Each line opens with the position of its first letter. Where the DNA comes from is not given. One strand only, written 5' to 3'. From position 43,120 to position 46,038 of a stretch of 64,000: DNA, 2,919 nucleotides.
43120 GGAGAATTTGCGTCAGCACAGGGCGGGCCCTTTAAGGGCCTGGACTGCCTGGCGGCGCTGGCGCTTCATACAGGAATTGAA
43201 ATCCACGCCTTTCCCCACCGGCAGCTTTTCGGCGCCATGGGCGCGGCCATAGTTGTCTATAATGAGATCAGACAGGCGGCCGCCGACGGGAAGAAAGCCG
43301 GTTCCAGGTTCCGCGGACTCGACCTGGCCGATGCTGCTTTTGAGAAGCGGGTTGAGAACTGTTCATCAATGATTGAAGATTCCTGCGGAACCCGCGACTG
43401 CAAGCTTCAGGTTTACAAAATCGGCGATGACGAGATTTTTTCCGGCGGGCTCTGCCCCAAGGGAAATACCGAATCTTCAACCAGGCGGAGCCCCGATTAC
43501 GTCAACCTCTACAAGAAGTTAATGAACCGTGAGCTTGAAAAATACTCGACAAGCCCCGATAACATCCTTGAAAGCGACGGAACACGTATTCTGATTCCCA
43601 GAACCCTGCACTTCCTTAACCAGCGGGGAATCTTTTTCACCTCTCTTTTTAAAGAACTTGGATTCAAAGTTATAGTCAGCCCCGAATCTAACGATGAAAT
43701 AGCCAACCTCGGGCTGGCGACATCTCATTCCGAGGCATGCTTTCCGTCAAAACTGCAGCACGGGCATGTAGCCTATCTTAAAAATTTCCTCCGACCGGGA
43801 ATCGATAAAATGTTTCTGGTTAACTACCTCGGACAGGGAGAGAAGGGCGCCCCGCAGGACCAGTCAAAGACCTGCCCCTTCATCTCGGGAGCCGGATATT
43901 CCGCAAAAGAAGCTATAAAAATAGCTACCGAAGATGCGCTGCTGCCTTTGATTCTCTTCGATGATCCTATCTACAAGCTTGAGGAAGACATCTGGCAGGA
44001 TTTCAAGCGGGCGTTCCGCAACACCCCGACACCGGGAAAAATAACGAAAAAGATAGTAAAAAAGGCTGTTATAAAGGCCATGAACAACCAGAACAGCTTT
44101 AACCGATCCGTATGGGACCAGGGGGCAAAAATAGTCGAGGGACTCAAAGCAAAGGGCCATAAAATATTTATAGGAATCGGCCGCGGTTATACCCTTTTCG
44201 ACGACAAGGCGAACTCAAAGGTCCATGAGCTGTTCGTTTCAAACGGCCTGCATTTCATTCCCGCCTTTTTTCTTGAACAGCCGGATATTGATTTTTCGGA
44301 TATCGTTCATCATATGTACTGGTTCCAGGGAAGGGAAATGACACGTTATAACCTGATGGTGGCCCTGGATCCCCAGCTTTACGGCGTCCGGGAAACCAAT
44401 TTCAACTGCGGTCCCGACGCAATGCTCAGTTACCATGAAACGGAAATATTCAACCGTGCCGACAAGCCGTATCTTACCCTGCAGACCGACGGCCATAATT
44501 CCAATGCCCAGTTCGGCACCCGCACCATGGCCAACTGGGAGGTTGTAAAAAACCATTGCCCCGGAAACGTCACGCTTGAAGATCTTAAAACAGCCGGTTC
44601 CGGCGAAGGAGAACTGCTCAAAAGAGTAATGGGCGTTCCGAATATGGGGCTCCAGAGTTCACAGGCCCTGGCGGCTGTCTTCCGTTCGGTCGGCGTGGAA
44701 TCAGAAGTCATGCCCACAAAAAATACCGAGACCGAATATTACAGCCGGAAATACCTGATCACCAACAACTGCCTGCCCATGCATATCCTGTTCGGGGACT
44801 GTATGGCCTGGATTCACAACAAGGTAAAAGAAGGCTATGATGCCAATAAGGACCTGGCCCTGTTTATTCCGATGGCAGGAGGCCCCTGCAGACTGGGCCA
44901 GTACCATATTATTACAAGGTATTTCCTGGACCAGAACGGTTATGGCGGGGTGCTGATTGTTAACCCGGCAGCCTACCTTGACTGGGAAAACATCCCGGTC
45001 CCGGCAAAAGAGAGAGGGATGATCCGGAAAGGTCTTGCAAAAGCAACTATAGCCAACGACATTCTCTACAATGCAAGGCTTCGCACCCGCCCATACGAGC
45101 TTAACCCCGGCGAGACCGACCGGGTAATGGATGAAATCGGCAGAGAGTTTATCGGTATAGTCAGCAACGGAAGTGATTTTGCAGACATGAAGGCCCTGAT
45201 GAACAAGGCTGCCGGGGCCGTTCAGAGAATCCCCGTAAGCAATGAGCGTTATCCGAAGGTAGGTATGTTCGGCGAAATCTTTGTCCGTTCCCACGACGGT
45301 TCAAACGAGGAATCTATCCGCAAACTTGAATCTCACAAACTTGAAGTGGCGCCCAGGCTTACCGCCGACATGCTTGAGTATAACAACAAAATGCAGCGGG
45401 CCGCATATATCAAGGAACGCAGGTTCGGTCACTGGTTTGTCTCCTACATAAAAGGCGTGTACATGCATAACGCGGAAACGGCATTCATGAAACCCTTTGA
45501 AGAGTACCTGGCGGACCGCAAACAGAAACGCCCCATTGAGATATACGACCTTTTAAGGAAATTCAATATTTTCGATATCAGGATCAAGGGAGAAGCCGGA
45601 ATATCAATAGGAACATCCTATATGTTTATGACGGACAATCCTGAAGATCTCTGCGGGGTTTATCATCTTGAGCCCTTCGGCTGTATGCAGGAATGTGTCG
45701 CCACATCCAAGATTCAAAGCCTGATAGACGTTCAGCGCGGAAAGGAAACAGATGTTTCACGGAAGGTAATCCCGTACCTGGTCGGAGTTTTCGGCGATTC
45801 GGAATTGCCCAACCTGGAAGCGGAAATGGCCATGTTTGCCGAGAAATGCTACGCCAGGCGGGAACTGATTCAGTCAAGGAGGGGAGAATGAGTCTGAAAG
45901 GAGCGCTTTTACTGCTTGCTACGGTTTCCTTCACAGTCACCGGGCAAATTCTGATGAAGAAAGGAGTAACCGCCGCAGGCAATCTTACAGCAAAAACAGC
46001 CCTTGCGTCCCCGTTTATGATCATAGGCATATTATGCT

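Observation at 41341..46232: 1516-aa double-ATPase/HgdB-like fusion translationally coupled to a tiny 4-TM DMT protein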

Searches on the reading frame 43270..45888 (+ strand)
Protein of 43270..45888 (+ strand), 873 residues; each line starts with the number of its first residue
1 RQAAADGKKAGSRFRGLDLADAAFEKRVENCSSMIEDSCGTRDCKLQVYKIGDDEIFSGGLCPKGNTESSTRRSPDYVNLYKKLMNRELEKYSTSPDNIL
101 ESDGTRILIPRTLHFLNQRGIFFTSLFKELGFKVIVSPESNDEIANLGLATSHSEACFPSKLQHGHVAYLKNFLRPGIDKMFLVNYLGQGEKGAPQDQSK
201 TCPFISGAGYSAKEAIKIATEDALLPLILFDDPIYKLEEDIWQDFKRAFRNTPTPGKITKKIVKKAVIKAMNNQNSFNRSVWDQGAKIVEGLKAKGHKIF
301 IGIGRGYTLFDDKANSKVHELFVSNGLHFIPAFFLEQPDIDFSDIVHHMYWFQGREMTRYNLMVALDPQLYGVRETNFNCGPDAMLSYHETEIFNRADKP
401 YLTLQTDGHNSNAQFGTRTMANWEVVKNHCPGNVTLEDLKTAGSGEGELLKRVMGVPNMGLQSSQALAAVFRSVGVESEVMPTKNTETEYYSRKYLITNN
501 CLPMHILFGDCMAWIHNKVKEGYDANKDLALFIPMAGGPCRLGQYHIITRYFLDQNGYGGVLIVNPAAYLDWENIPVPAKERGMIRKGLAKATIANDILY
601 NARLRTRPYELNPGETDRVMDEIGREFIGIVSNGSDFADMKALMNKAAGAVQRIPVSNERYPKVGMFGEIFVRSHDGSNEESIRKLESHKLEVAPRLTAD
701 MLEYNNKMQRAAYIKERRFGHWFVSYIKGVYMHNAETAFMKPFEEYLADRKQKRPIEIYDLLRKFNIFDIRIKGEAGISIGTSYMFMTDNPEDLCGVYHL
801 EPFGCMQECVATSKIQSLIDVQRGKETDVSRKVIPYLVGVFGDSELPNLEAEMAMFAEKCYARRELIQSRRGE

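Call 42: search_solved_structures(query=window:43270-45888:+, max_evalue=10, show_alignments=0)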
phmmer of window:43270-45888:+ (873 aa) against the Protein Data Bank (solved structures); distinct sequences matched with E-value up to 10: 0.

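Call 55: predict_structure(alignment_id=A2)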
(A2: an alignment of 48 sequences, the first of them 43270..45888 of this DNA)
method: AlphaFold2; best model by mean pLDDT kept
length: 873 residues; sequences in the alignment: 48
mean_pLDDT: 89.8   pTM: 0.87
mean pLDDT of the five models: 89.8, 89.7, 88.5, 88.1, 87.6
residues with pLDDT >= 90: 625; 70-90: 187; 50-70: 46; < 50: 15
segments of 3 or more residues with pLDDT < 50: 14-17, 61-70
pLDDT, mean of each block of 10 residues (from residue 1): 66 50 76 68 71 67 44 90 95 94 94 87 97 96 93 82 95 96 94 85 91 94 95 90 95 90 97 97 97 96 92 86 92 94 89 94 96 87 88 94 78 77 92 93 72 95 96 97 94 84 93 98 96 84 89 93 89 90 94 96 97 97 97 96 98 95 95 92 96 94 89 85 92 95 95 93 94 91 95 95 87 94 91 94 85 97 92 68
secondary structure, 60 per line:
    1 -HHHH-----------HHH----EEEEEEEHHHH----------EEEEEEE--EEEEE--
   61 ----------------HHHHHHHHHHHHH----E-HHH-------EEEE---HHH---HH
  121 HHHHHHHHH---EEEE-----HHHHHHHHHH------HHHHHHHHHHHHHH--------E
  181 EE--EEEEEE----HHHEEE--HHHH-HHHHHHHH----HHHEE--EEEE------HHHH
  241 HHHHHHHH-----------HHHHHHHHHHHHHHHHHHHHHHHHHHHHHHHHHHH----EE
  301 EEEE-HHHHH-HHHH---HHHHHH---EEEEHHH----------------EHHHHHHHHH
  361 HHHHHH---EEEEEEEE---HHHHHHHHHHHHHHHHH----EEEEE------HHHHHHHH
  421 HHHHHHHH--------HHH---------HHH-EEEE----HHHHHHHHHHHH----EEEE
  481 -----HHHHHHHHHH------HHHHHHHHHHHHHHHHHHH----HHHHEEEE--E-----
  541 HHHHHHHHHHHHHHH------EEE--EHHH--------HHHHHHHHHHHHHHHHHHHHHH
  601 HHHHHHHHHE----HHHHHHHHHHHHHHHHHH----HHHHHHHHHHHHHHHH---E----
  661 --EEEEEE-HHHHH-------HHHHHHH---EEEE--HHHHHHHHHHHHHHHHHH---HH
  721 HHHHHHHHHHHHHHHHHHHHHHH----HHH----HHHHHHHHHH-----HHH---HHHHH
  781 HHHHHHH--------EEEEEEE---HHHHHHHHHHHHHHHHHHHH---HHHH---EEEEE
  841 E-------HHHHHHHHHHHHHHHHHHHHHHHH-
elements in order (helices of 4 or more, strands of 3 or more residues): H2-5 E24-30 H31-34 E45-51 E54-58 H77-89 E106-109 H119-129 E133-136 H142-151 H158-171 E180-182 E185-190 E198-200 H203-206 H208-215 E227-230 H237-248 H260-294 E299-304 H306-310 H312-315 H319-324 E328-331 H352-366 E370-377 H381-397 E402-406 H413-428 E453-456 H461-472 E477-480 H486-495 H502-520 H525-528 E529-532 H541-555 E562-564 H579-609 H615-632 H637-652 E663-668 H670-674 H682-688 E692-695 H698-715 H719-743 H755-764 H776-787 E796-802 H806-825 H829-832 E836-841 H849-872

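Call 57: fold_search(model_id=the predicted structure, library=pdb)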
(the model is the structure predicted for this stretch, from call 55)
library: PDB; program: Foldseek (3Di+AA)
matches with E <= 10: 460; with E <= 0.001: 0
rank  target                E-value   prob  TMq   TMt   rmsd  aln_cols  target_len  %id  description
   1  8s02_B                1.2e-03  1.00  0.22  0.44  10.4       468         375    8  BzdNO-benzoyl-CoA complex (released 2025-03-05)
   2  7yzm_A                2.4e-03  1.00  0.25  0.45   9.0       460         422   11  MgADPNP-bound DCCP:DCCP-R complex (released 2022-12-28)
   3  1j5x                  4.4e-03  0.91  0.13  0.26  16.8       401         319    9  Crystal structure of Glucosamine-6-phosphate deaminase (TM0813) from Thermotoga maritima at 1.8 A resolution (released 2002-07-31)
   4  2put_C                7.2e-03  0.66  0.11  0.21  17.8       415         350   12  The crystal structure of isomerase domain of glucosamine-6-phosphate synthase from Candida albicans (released 2007-09-11)
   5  3ooj_F                9.1e-03  0.66  0.12  0.16  23.6       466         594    8  C1A mutant of E. coli GlmS in complex with glucose-6P and glutamate (released 2011-10-19)
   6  2poc_B                9.9e-03  0.57  0.11  0.21  17.9       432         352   12  The crystal structure of isomerase domain of glucosamine-6-phosphate synthase from Candida albicans (released 2007-09-11)
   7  6r4j_B                1.1e-02  0.51  0.11  0.14  24.2       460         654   10  Crystal structure of human GFAT-1 G451E in complex with UDP-GlcNAc (released 2020-01-15)
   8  6r4f_B                1.2e-02  0.51  0.11  0.14  23.2       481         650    9  Crystal structure of human GFAT-1 in complex with Glucose-6-Phosphate (released 2020-01-15)
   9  2aml_B                1.3e-02  0.69  0.11  0.22  16.9       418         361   11  Crystal structure of Lmo0035 protein (46906266) from LISTERIA MONOCYTOGENES 4b F2365 at 1.50 A resolution (released 2005-10-18)
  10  8fdb_A                1.5e-02  0.54  0.11  0.22  18.7       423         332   11  CRYSTAL STRUCTURE OF NAGB-II PHOSPHOSUGAR ISOMERASE FROM Shewanella denitrificans OS217 IN COMPLEX WITH GLUCITOLAMINE- (released 2023-05-17)
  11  3c3j_A                1.6e-02  0.69  0.13  0.25  17.6       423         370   11  Crystal structure of tagatose-6-phosphate ketose/aldose isomerase from Escherichia coli (released 2008-02-19)
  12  6zmj_B                1.8e-02  0.44  0.11  0.14  24.2       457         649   11  Crystal structure of human GFAT-1 R203H (released 2020-08-05)
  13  6r4e_B                1.8e-02  0.44  0.11  0.13  23.8       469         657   10  Crystal structure of human GFAT-1 in complex with Glucose-6-Phosphate and L-Glu (released 2020-01-15)
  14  6svm_B                2.1e-02  0.41  0.11  0.13  23.9       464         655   10  Crystal structure of human GFAT-1 in complex with Glucose-6-Phosphate, L-Glu, and UDP-GalNAc (released 2020-01-15)
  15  3ooj_E                2.1e-02  0.38  0.11  0.14  19.9       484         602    8  C1A mutant of E. coli GlmS in complex with glucose-6P and glutamate (released 2011-10-19)
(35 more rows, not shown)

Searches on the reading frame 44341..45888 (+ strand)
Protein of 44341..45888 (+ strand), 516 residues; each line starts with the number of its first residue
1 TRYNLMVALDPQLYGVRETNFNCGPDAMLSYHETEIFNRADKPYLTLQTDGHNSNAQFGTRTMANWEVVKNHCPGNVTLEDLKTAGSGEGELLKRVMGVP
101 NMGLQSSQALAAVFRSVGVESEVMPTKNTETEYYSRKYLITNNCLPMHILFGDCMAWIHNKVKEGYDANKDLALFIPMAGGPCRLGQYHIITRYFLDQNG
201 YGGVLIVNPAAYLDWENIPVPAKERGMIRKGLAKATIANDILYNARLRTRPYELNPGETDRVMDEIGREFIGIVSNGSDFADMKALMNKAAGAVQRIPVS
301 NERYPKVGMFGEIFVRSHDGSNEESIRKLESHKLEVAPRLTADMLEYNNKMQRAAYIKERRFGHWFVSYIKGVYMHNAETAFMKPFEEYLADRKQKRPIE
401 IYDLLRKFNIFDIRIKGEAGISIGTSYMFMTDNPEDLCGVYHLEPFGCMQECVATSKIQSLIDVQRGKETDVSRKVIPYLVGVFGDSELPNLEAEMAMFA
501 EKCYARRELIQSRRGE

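Call 41: search_protein_families(library=pfam, proteins=[window:44341-45888:+], max_evalue=10)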
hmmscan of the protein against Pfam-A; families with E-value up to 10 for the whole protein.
window:44341-45888:+ (516 aa): 0 families
